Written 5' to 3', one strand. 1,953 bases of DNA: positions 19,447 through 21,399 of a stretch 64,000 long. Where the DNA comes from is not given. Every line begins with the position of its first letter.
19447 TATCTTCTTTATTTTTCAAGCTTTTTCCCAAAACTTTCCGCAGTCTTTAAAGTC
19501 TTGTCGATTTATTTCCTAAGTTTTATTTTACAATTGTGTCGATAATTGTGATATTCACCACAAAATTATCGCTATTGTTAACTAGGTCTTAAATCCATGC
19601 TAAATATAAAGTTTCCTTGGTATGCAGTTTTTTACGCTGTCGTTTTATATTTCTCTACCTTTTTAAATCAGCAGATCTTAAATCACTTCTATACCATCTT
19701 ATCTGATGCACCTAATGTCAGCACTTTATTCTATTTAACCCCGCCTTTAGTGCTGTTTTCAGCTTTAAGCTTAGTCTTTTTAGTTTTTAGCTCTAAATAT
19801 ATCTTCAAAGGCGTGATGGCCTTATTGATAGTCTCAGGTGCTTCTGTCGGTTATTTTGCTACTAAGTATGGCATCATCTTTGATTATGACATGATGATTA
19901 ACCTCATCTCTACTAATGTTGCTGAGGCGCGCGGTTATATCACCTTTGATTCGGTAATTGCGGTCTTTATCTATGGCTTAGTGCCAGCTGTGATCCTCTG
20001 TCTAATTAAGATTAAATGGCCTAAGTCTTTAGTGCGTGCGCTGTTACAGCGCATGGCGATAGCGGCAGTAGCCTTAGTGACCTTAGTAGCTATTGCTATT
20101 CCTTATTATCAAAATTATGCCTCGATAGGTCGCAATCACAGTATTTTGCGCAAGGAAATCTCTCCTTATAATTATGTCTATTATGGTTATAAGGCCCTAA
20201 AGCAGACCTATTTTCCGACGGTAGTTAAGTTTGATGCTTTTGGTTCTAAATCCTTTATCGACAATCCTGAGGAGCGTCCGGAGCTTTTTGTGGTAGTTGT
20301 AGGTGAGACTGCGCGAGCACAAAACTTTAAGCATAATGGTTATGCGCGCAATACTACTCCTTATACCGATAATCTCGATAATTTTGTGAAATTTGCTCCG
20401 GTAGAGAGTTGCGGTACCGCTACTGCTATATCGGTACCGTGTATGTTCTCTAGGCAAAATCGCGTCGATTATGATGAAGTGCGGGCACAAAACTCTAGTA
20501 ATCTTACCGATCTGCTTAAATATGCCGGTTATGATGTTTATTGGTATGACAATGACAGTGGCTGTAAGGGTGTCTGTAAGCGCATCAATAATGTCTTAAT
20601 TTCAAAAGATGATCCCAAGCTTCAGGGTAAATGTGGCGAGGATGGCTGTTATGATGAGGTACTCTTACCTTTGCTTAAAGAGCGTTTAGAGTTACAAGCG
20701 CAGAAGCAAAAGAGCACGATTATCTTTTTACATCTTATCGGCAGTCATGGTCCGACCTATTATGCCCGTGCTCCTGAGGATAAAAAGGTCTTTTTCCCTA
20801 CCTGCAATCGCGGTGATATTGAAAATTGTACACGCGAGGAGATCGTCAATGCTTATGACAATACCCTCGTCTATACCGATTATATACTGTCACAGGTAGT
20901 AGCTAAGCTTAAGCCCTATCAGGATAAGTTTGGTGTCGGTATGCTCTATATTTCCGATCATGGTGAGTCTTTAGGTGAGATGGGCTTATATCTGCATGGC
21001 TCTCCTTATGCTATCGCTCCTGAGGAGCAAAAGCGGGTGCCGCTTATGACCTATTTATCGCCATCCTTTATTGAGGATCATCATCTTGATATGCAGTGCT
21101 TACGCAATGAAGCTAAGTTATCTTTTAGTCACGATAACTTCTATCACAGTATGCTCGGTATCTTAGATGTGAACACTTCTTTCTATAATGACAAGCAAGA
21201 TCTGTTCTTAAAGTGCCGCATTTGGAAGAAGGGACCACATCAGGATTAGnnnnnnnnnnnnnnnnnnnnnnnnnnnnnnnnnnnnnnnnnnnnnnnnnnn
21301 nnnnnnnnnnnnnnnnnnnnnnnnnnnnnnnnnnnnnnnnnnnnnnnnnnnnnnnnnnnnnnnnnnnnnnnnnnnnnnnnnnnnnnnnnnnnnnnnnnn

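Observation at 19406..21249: EptA/MCR-family phosphoethanolamine transferase in an AT-rich insert, with a palindromic candidate operator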

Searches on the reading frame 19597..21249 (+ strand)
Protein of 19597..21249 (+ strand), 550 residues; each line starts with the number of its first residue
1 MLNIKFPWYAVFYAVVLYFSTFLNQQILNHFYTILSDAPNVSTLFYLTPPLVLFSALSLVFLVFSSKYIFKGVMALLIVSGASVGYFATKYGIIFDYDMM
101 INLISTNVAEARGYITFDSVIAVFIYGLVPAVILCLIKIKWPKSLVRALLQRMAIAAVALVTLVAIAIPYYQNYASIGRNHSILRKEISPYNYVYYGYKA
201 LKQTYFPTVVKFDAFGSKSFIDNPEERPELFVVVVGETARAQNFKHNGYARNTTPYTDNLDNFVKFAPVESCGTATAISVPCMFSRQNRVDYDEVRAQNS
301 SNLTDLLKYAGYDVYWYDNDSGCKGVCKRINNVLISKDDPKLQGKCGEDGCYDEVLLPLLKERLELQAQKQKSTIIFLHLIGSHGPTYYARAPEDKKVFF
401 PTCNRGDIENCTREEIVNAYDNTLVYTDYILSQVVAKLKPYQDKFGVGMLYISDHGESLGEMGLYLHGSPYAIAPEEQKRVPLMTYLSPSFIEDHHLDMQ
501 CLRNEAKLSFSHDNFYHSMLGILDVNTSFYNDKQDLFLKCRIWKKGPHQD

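Call 5: search_protein_families(library=pfam, proteins=[window:19597-21246:+])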
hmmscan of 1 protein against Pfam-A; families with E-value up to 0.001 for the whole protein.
window:19597-21246:+ (550 aa): 2 families
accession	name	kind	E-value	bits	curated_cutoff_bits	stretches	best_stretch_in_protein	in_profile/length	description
PF00884.28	Sulfatase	-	1.5e-59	202.3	25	1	231-525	3-301/301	Sulfatase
PF08019.17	EptA_B_N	-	2.8e-41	141.4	22.3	1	53-204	1-151/152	Phosphoethanolamine transferase EptA/EptB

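Call 6: search_protein_families(library=ncbifam, proteins=[window:19597-21246:+])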
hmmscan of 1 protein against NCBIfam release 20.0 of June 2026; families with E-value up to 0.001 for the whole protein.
window:19597-21246:+ (550 aa): 21 families
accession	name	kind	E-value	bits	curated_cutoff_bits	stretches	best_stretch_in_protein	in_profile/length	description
NF033409.0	poly_MCR3_broad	equivalog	2.8e-166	554.2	1075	1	11-541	8-534/535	MCR-3-related phosphoethanolamine--lipid A transferase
NF028537.1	P_eth_NH2_trans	domain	1.9e-164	548.1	500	1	10-537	7-526/527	phosphoethanolamine--lipid A transferase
NF033836.1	polymyxin_MCR9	exception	2e-160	535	1240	1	15-541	16-538/539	MCR-9 family phosphoethanolamine--lipid A transferase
NF008619.0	PRK11598.1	equivalog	8.8e-156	519.6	660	1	14-541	19-543/546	phosphoethanolamine transferase EptA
NF033408.5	polymyxin_MCR3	exception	9.3e-153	509.6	1225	1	10-541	11-538/540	MCR-3 family phosphoethanolamine--lipid A transferase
NF033862.2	polymyxin_MCR10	exception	2e-150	502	1250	1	15-541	16-538/539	MCR-10 family phosphoethanolamine--lipid A transferase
NF033671.1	polymyxin_MCR7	exception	5.6e-150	500.4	1250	1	11-542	10-537/539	MCR-7 family phosphoethanolamine--lipid A transferase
NF053859.1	polymyxin_MCR13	exception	4.9e-148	494.3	1250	1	14-541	15-538/541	MCR-13 family phosphoethanolamine--lipid A transferase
NF033462.1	polymyxin_MCR4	exception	1.9e-140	469.1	1225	1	15-541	17-540/541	MCR-4 family phosphoethanolamine--lipid A transferase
NF033669.1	polymyxin_MCR8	exception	3e-132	442.4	1250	1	12-545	16-549/565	MCR-8 family phosphoethanolamine--lipid A transferase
NF047438.1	polymyxin_MCR12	exception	2.7e-108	362.7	1200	1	24-541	31-544/548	MCR-12 family phosphoethanolamine--lipid A transferase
NF007160.0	PRK09598.1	equivalog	5.1e-96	322.1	561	1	32-538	36-519/523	phosphoethanolamine--lipid A transferase EptA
NF033463.1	polymyxin_MCR5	exception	2.8e-89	300.2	1250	1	42-541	52-542/547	MCR-5 family phosphoethanolamine--lipid A transferase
NF033670.1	polymyxin_MCR6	exception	3.6e-86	290.1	1235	1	9-492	15-502/538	MCR-6 family phosphoethanolamine--lipid A transferase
NF012159.0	polymyxin_MCR2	exception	1.7e-81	274.6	1200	1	45-486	49-495/538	MCR-2 family phosphoethanolamine--lipid A transferase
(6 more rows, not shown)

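Call 7: search_solved_structures(query=window:19597-21246:+, show_alignments=2)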
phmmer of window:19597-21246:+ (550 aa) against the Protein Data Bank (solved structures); distinct sequences matched with E-value up to 0.001: 18.
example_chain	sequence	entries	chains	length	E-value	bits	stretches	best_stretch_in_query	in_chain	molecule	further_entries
5fgn_A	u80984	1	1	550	5.6e-110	371.8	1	18-542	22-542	lipooligosaccharide phosphoethanolamine transferase A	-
4kav_A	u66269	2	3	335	1.4e-86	294.5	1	230-541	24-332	YhbX/YhjW/YijP/YjdB family protein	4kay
9nww_B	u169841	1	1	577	8e-83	282.2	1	19-486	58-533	Probable phosphatidylethanolamine transferase Mcr-1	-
4tn0_A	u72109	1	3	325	8.6e-71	242.5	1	220-537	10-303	UPF0141 protein yjdB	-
5mx9_A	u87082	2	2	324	7.5e-59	203.1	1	224-486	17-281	Phosphatidylethanolamine transferase Mcr-2 | Putative integral membrane protein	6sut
6a7w_A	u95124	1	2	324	7.7e-59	203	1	224-486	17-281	Putative integral membrane protein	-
5zjv_A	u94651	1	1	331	1e-57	199.3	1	226-486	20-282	Probable phosphatidylethanolamine transferase Mcr-1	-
5ylc_A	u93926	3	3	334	1e-57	199.3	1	226-486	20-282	Probable phosphatidylethanolamine transferase Mcr-1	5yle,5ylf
5k4p_A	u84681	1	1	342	1.1e-57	199.2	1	226-486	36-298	Probable phosphatidylethanolamine transferase Mcr-1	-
5lrm_A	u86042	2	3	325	1.1e-57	199.2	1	226-486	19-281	phosphatidylethanolamine transferase Mcr-1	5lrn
6li5_A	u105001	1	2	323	1.1e-57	199.2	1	226-486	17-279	Probable phosphatidylethanolamine transferase Mcr-1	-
5grr_A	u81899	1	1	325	1.1e-57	199.2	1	226-486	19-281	Probable phosphatidylethanolamine transferase Mcr-1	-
6li4_A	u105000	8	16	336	1.2e-57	199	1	226-486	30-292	Probable phosphatidylethanolamine transferase Mcr-1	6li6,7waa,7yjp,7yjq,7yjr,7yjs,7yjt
5gov_B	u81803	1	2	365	1.3e-57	199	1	226-486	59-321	Probable phosphatidylethanolamine transferase Mcr-1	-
6bne_A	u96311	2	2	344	2e-57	198.4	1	226-533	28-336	Phosphoethanolamine transferase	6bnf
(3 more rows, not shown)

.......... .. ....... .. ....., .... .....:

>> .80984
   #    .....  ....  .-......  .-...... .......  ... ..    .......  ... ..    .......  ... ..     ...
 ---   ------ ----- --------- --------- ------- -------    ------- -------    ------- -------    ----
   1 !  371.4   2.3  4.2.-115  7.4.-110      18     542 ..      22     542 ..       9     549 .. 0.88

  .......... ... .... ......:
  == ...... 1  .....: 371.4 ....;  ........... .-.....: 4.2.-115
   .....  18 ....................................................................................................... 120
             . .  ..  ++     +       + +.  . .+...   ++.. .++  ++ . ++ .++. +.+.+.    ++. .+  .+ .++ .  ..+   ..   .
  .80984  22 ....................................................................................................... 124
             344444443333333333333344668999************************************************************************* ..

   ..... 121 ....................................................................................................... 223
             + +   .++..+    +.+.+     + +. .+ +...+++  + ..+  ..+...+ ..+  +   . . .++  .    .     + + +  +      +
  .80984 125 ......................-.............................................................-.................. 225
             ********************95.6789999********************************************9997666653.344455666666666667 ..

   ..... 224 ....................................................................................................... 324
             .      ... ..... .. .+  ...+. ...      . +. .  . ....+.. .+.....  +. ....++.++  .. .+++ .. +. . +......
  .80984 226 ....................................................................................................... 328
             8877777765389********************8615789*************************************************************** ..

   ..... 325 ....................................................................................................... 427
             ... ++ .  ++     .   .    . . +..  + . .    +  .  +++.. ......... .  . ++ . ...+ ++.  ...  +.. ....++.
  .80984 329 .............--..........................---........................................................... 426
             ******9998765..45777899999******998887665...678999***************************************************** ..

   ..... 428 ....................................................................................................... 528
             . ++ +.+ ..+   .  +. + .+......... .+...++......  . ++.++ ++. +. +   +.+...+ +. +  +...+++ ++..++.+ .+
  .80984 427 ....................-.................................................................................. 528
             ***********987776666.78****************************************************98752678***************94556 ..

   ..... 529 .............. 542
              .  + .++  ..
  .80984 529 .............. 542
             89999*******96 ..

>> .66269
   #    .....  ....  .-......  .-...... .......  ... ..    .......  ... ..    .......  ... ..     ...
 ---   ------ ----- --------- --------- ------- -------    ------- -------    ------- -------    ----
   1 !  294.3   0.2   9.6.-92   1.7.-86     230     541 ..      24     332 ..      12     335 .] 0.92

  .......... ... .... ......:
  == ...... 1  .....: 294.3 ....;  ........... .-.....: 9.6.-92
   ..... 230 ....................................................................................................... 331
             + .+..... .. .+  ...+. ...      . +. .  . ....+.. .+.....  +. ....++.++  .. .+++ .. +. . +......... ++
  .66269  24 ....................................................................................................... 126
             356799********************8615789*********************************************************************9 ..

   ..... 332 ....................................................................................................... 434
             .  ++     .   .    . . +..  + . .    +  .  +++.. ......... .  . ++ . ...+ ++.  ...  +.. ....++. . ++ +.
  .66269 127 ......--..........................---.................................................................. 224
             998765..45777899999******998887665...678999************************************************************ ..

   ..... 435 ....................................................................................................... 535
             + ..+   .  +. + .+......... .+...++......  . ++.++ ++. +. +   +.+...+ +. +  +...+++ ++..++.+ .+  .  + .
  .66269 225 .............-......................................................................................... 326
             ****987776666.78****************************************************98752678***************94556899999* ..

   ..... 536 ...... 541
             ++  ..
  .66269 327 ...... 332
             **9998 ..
